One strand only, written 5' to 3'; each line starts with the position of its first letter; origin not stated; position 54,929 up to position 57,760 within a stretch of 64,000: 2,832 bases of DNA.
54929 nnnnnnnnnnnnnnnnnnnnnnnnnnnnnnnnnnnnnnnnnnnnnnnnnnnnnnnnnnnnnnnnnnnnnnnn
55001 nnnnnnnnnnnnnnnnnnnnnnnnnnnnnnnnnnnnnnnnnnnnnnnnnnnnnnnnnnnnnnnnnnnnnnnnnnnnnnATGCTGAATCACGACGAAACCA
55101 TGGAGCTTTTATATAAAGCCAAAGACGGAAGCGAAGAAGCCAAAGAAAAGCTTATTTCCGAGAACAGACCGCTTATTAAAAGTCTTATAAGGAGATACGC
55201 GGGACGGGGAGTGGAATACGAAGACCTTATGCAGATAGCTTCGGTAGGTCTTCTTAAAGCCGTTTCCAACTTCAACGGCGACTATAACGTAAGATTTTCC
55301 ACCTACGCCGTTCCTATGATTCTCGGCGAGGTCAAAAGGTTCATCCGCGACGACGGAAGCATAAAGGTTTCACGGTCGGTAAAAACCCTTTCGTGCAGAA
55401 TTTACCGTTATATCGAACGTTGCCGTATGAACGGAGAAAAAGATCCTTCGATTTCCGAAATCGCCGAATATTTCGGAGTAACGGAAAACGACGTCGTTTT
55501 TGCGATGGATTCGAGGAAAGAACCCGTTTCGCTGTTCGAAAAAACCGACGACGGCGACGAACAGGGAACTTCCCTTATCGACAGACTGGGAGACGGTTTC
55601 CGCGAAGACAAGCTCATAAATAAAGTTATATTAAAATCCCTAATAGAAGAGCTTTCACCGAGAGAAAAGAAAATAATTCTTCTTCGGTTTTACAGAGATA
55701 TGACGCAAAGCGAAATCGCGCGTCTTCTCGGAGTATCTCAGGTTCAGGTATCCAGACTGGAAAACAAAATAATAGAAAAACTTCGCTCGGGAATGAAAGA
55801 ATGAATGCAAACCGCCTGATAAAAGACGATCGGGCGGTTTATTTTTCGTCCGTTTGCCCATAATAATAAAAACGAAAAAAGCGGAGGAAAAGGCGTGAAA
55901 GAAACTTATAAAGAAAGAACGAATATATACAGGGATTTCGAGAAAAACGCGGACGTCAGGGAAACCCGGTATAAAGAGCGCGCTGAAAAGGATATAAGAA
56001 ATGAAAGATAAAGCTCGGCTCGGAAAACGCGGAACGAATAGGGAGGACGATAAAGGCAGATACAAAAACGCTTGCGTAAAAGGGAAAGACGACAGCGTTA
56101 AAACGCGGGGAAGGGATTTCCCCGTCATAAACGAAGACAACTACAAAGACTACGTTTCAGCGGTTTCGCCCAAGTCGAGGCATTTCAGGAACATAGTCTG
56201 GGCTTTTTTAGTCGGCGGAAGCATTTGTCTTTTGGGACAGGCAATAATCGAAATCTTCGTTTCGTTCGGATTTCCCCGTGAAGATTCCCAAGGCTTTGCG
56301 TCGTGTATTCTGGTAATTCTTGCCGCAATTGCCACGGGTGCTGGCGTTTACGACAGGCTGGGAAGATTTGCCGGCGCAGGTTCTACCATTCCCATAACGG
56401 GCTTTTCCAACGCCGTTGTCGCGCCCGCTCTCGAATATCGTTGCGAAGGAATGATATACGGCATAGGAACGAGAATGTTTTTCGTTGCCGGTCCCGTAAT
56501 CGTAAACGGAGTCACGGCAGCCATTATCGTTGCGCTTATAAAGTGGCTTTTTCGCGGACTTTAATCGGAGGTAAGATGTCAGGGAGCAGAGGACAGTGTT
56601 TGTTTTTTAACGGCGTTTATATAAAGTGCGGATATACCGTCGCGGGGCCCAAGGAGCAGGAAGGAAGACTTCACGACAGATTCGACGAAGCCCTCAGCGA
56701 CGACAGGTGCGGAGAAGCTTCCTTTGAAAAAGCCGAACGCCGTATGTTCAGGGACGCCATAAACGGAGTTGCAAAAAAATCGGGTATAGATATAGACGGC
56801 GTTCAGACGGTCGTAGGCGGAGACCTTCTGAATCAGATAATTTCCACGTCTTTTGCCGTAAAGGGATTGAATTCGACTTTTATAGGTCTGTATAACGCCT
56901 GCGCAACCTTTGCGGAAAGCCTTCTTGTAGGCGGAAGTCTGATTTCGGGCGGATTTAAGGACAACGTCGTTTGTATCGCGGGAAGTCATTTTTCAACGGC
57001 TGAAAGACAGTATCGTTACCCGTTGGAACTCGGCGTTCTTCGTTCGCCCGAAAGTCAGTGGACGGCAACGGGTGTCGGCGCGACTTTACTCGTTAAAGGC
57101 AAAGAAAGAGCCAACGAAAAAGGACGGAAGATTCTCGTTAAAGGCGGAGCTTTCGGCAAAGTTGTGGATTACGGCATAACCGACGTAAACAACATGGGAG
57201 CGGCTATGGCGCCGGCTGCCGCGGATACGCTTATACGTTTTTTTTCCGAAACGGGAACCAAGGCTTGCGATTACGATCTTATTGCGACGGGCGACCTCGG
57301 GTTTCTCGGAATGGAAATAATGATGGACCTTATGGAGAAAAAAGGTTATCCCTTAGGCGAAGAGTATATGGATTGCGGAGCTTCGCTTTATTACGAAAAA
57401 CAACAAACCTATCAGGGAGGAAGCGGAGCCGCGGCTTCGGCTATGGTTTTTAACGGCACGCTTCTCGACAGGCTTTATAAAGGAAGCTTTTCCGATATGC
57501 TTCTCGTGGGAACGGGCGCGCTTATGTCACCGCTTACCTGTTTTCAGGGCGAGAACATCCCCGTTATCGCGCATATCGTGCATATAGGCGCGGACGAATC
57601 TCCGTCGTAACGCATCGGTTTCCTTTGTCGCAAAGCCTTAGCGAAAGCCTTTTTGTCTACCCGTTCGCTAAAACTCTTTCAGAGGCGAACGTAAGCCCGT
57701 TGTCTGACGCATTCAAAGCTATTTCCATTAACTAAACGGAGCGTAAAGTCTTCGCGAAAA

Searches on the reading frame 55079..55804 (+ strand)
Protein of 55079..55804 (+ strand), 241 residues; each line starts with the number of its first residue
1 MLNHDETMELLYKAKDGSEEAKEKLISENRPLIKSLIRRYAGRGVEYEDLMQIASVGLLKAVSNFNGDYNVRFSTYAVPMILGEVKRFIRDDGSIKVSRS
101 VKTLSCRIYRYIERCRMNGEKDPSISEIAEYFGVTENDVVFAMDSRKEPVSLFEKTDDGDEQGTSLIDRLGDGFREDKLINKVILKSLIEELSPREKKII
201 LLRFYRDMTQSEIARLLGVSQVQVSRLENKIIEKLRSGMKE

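Call 12: search_protein_families(library=pfam, proteins=[window:55079-55804:+])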
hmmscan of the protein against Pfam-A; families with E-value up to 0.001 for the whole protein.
window:55079-55804:+ (241 aa): 8 families
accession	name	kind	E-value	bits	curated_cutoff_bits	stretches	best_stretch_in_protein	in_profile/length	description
PF04545.22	Sigma70_r4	-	3.3e-18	65.4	24.1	1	189-236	2-49/50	Sigma-70, region 4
PF04542.20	Sigma70_r2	-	3.3e-17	62.5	24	1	25-92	1-68/71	Sigma-70 region 2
PF08281.18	Sigma70_r4_2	-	1e-12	47.9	25.7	1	184-224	3-43/54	Sigma-70, region 4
PF04539.22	Sigma70_r3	-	2.1e-09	37.8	25.3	1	107-170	5-66/78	Sigma-70 region 3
PF01381.28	HTH_3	-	2.6e-06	27.8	23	1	206-230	8-32/55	Helix-turn-helix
PF13384.12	HTH_23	-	3.5e-06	27.1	24.6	1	194-227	4-37/50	Homeodomain-like domain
PF13545.12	HTH_Crp_2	-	0.00041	20.7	27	0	203-227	18-42/70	Crp-like helix-turn-helix domain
PF13518.12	HTH_28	-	0.00062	20.2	25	0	198-230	2-35/52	Helix-turn-helix domain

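Call 16: find_encoding_contigs(protein=window:55079-55804:+, flank=10000, max_places=4)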
Protein window:55079-55804:+ (241 aa): 6 contigs read that carry it; 3 places shown.
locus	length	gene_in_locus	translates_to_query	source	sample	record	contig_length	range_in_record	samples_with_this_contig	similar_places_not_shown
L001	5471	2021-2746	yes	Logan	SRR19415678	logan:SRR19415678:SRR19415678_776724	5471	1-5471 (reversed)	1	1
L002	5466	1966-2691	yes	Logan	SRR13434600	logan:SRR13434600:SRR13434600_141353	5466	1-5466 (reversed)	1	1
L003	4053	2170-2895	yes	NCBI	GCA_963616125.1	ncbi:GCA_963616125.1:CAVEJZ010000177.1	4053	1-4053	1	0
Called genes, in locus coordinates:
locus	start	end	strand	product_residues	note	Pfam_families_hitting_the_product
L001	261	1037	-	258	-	PF08444:Gly_acyl_tr_C (weak), PF08445:FR47, PF12746:GNAT_acetyltran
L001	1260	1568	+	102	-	PF01740:STAS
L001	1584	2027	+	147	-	PF13581:HATPase_c_2, PF02518:HATPase_c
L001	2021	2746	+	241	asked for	PF04542:Sigma70_r2, PF13384:HTH_23 (faint), PF04539:Sigma70_r3 (weak), PF01381:HTH_3 (faint), PF04545:Sigma70_r4, PF08281:Sigma70_r4_2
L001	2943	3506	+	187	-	PF03862:SpoVAC_SpoVAEB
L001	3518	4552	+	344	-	PF07451:SpoVAD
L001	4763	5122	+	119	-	PF03862:SpoVAC_SpoVAEB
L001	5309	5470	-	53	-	?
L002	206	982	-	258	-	PF08444:Gly_acyl_tr_C (weak), PF08445:FR47, PF12746:GNAT_acetyltran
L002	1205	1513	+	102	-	PF01740:STAS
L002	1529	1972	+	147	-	PF13581:HATPase_c_2, PF02518:HATPase_c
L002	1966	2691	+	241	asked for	PF04542:Sigma70_r2, PF13384:HTH_23 (faint), PF04539:Sigma70_r3 (weak), PF01381:HTH_3 (faint), PF04545:Sigma70_r4, PF08281:Sigma70_r4_2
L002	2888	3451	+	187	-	PF03862:SpoVAC_SpoVAEB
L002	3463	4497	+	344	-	PF07451:SpoVAD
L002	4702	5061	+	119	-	PF03862:SpoVAC_SpoVAEB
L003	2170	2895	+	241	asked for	PF04542:Sigma70_r2, PF13384:HTH_23 (faint), PF04539:Sigma70_r3 (weak), PF01381:HTH_3 (faint), PF04545:Sigma70_r4, PF08281:Sigma70_r4_2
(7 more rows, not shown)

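Call 20: find_related_loci(query=window:55079-55804:+, collection=genome_contigs, flank=10000)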
Query window:55079-55804:+ (241 aa) in genome_contigs; peptide patterns used: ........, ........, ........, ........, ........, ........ (x = any residue, [..] = any of these).
282 stretches matched a pattern; 70 encode a relative of the query (tblastn E <= 1e-3); 70 distinct loci.
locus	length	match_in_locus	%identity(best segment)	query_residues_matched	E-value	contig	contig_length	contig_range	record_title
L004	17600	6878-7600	81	1-241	7e-130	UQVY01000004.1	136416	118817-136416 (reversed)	uncultured Clostridiales bacterium isolate UMGS692 genome assembly, contig: NODE_8_length_136416_cov_9.932679, whole gen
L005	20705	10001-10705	66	1-236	9e-101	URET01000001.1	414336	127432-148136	uncultured Clostridiales bacterium isolate UMGS929 genome assembly, contig: NODE_1_length_414336_cov_33.585233, whole ge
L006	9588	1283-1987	59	1-236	3e-92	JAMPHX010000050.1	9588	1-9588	MAG: Corallococcus sp. isolate NALB_7961_6 Scaffold_#50__SCF_050__9488_bp, whole genome shotgun sequence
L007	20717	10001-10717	59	1-241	2e-91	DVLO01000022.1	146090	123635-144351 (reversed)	MAG TPA_asm: Candidatus Limihabitans stercoravium isolate 3394 CHK57__C244616_L146090_ERR2241743, whole genome shotgun s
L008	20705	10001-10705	58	1-236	1e-90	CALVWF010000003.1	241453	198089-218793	MAG: uncultured Clostridia bacterium isolate BRZ_FL__bin20 genome assembly, contig: BRZ_FL__NODE_70_length_241453_cov_15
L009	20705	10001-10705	59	1-236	3e-89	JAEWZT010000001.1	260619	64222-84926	MAG: Bacillota bacterium isolate OH_SFB_221 k127_744031, whole genome shotgun sequence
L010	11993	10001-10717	58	1-239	2e-86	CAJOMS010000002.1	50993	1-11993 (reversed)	uncultured Clostridia bacterium isolate Reindeer_2_mag_77 genome assembly, contig: scaffold_483, whole genome shotgun se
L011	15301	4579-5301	55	1-241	2e-86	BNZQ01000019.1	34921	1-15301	Clostridia bacterium PG1894_211 DNA, sequence019, whole genome shotgun sequence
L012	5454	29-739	57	1-237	1e-84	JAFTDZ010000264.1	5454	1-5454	MAG: Clostridia bacterium isolate RGIG3732 Goat_Rumen.Co__c2390652, whole genome shotgun sequence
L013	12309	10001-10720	54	1-240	5e-84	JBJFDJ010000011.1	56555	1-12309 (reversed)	MAG: Christensenellales bacterium isolate PUUB49_bin.013 NODE_148_length_56555_cov_13.608035, whole genome shotgun seque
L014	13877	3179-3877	57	4-236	1e-83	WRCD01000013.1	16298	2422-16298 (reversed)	MAG: Bacillota bacterium isolate Lab288P3bin111 Ga0123353_10005810, whole genome shotgun sequence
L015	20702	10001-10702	56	1-236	8e-83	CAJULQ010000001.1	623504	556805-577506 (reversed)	MAG TPA_asm: uncultured Christensenellaceae bacterium isolate MGBC158044 genome assembly, contig: MGBC158044.1, whole ge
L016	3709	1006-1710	56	1-236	3e-82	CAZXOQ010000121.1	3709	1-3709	MAG TPA_asm: uncultured Christensenella sp. isolate SRP350583_co2_327 genome assembly, contig: NODE_37026_length_3709_co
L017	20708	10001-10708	54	1-237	1e-81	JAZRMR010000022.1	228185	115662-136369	MAG: Christensenellaceae bacterium isolate T1900045421_YK20190111.MAGScoT_cleanbin_000003 SGB_7048_k141_1341142, whole g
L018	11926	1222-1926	54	1-236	2e-81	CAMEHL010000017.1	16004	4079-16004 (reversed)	MAG: uncultured Clostridia bacterium isolate SRR11489746_bin.33_metaWRAP_v1.3_MAG genome assembly, contig: ERZ11466724.4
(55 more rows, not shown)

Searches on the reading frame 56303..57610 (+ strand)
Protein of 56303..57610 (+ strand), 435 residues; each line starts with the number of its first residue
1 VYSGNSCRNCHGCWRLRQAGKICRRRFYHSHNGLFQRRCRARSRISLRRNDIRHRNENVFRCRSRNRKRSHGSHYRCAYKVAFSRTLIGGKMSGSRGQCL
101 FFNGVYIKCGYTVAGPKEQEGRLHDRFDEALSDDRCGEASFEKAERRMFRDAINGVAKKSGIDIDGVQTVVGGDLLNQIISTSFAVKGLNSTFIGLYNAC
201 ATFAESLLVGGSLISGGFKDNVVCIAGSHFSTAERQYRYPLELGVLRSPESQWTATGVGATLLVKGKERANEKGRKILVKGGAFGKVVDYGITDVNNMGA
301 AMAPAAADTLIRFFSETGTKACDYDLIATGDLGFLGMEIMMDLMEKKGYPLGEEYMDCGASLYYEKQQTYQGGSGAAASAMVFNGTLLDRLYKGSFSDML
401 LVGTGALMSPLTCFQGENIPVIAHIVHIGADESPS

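Call 12: search_protein_families(library=pfam, proteins=[window:56303-57610:+])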
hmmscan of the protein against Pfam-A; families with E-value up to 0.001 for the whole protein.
window:56303-57610:+ (435 aa): 1 family
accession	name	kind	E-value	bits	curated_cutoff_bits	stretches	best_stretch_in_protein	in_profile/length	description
PF07451.17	SpoVAD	-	1.3e-117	392.7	22.1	1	101-428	7-328/329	Stage V sporulation protein AD (SpoVAD)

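Call 14: find_encoding_contigs(protein=window:56303-57610:+, flank=10000, max_places=4)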
Protein window:56303-57610:+ (435 aa): no gene with exactly this product is on record in the collection.
